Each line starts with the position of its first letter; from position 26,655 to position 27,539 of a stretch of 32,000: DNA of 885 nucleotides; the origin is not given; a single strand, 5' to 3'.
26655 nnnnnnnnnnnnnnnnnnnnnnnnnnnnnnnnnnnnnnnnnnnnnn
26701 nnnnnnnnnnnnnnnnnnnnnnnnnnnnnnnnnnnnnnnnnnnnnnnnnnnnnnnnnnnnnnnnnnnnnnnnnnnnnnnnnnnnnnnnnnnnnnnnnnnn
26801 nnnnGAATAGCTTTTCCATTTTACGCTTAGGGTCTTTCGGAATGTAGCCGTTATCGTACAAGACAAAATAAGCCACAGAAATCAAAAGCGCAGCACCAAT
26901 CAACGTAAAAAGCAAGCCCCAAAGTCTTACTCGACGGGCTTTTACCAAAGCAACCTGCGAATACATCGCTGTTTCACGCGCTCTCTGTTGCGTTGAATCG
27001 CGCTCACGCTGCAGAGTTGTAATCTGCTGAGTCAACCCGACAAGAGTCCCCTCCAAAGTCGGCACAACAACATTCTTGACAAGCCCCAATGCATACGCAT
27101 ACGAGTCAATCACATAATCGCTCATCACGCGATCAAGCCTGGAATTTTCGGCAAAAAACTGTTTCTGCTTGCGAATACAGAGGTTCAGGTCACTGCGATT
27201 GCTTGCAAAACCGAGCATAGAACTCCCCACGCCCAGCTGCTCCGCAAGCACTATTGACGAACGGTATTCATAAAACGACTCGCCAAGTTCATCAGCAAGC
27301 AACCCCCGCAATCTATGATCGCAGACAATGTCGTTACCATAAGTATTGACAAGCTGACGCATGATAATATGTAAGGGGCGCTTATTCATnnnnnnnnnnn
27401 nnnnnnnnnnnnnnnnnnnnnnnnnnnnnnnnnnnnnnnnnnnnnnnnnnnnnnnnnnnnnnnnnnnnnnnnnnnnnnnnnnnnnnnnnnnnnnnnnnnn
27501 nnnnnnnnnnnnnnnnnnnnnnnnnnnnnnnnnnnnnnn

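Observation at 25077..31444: Kinase - TerY-like vWA - PP2C triad coupled to a 770-aa membrane ankyrin-repeat protein, facing a divergent orphan sigma factor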

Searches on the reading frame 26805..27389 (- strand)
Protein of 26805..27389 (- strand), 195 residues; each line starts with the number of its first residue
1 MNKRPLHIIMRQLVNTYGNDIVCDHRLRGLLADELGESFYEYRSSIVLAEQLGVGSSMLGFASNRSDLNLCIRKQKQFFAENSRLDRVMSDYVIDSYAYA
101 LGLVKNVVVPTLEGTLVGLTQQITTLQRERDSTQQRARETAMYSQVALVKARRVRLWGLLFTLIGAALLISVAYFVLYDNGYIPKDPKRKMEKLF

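Call 12: find_homologous_proteins(query=window:26805-27389:-)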
Query seq(195 aa): 676 candidates shared short words with the query, none scored E <= 0.001.

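Call 64: predict_structure(alignment_id=A5)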
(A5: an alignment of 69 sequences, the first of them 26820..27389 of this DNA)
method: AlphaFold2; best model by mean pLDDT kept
length: 190 residues; sequences in the alignment: 69
mean_pLDDT: 83.3   pTM: 0.55
mean pLDDT of the five models: 83.3, 81.3, 80.7, 79.5, 79.3
residues with pLDDT >= 90: 82; 70-90: 82; 50-70: 19; < 50: 7
segments of 3 or more residues with pLDDT < 50: none
pLDDT, mean of each block of 10 residues (from residue 1): 79 95 93 85 90 91 81 92 88 93 79 52 72 80 82 91 92 87 63
secondary structure, 60 per line:
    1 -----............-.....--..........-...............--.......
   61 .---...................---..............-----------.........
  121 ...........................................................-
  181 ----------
elements in order: H6-17 H19-23 H26-35 H37-51 H54-61 H65-83 H87-100 H112-179

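Call 69: fold_search(model_id=the predicted structure, library=pdb)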
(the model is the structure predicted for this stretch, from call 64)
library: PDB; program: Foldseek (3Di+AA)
matches with E <= 10: 76; with E <= 0.001: 0
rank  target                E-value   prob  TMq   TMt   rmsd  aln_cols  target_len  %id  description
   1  9a4v_A                7.9e-01  0.30  0.28  0.12  10.6       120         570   12  Integrative model of PT1-ODO2 by crosslinking MS and deep learning (released 2024-09-18)
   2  6rw4_L                1.6e+00  0.12  0.19  0.21  16.0       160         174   17  Structure of human mitochondrial 28S ribosome in complex with mitochondrial IF3 (released 2020-06-03)
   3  8rri_AL               1.7e+00  0.05  0.14  0.15  18.0       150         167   15  Human mitochondrial ribosome in complex with antibiotic tigecycline (released 2025-03-12)
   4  1jeb_A                3.0e+00  0.11  0.23  0.29   8.2       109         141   13  Chimeric Human/Mouse Carbonmonoxy Hemoglobin (Human Zeta2 / Mouse Beta2) (released 2002-01-23)
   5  8csq_L                3.3e+00  0.04  0.15  0.16  16.4       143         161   14  Human mitochondrial small subunit assembly intermediate (State B) (released 2022-12-14)
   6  3fbz_A                3.5e+00  0.12  0.25  0.34   7.6       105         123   13  Crystal structure of ORF140 of the archaeal virus Acidianus Filamentous Virus 1 (AFV1) (released 2009-11-10)
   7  8oup_A                3.5e+00  0.06  0.15  0.19  12.3       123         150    9  Structural characterization of the hexa-coordinated globin from Spisula solidissima (released 2023-07-05)
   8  7pnt_L                3.6e+00  0.04  0.14  0.15  17.2       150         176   13  Assembly intermediate of mouse mitochondrial ribosome small subunit without mS37 in complex with RbfA and Tfb1m (released 2022-06-15)
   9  9g5c_L                3.8e+00  0.03  0.14  0.15  15.1       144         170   17  Assembly intermediate of human mitochondrial ribosome small subunit (State B) (released 2025-04-23)
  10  3fbz_C                4.1e+00  0.11  0.25  0.34   7.6       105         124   13  Crystal structure of ORF140 of the archaeal virus Acidianus Filamentous Virus 1 (AFV1) (released 2009-11-10)
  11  6e6t_A                4.3e+00  0.08  0.19  0.15   9.2       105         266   15  Dieckmann cyclase, NcmC, bound to cerulenin (released 2019-07-31)
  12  6qyb_A                4.3e+00  0.04  0.16  0.22  13.8       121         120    9  Streptomyces lividans Ccsp mutant - H111A (released 2019-07-10)
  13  9dse_C                4.5e+00  0.04  0.17  0.19  14.5       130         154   13  Cyanide-ligated Bordetella pertussis globin coupled sensor regulatory domain (released 2025-12-24)
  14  3fbz_D                4.7e+00  0.14  0.26  0.38   6.7       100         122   11  Crystal structure of ORF140 of the archaeal virus Acidianus Filamentous Virus 1 (AFV1) (released 2009-11-10)
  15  9dsf_C                4.7e+00  0.03  0.15  0.17  15.0       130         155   12  Cyanide-ligated Bordetella pertussis globin coupled sensor regulatory domain S68A (released 2025-12-24)
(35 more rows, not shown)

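Call 77: fold_search(model_id=the predicted structure, library=viral)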
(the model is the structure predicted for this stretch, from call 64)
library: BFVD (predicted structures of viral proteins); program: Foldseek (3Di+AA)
matches with E <= 10: 71; with E <= 0.001: 0
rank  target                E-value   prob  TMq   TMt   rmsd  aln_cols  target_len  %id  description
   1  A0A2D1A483            1.8e+00  0.15  0.22  0.36  10.2        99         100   12  Helix-turn-helix DNA binding domain protein [Rhodococcus phage Trina]
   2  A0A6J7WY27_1          2.0e+00  0.12  0.26  0.07  18.1       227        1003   14  Large polyvalent protein associated domain-containing protein [uncultured Caudovirales phage]
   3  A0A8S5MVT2            3.0e+00  0.06  0.18  0.25  12.4       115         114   11  Uncharacterized protein [Caudovirales sp. ctUL28]
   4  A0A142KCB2            3.0e+00  0.04  0.17  0.20  15.2       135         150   13  Uncharacterized protein [Gordonia phage Benczkowski14]
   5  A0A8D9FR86            3.4e+00  0.07  0.19  0.26  10.5       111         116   14  Putative fusion protein [uncultured marine phage]
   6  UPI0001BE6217         3.7e+00  0.15  0.27  0.35   6.5       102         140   13  (no name look-up for this kind of identifier)
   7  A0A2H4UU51            3.7e+00  0.05  0.19  0.23  16.1       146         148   13  Uncharacterized protein [Bodo saltans virus]
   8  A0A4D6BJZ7            3.9e+00  0.08  0.22  0.28  11.1       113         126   15  (no name in the UniProt tables at hand)
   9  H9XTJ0                3.9e+00  0.07  0.24  0.25  14.3       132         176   17  NS2 (Fragment) [Galleria mellonella densovirus]
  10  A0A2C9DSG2            3.9e+00  0.07  0.20  0.11  12.7       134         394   13  Uncharacterized protein [Western grey kangaroopox virus]
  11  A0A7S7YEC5            4.2e+00  0.06  0.20  0.27  11.7       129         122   11  Uncharacterized protein [Medusavirus stheno T3]
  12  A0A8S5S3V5            4.4e+00  0.13  0.35  0.25  28.6       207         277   10  Uncharacterized protein [Siphoviridae sp. ctJ7x27]
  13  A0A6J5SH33            4.4e+00  0.04  0.18  0.06  26.5       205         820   12  Uncharacterized protein [uncultured Caudovirales phage]
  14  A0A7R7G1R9            4.6e+00  0.06  0.18  0.26  12.6       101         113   10  (no name in the UniProt tables at hand)
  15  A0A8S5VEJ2            4.6e+00  0.06  0.17  0.09  19.5       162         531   13  Receptor Binding Protein [Siphoviridae sp. ctSXZ3]
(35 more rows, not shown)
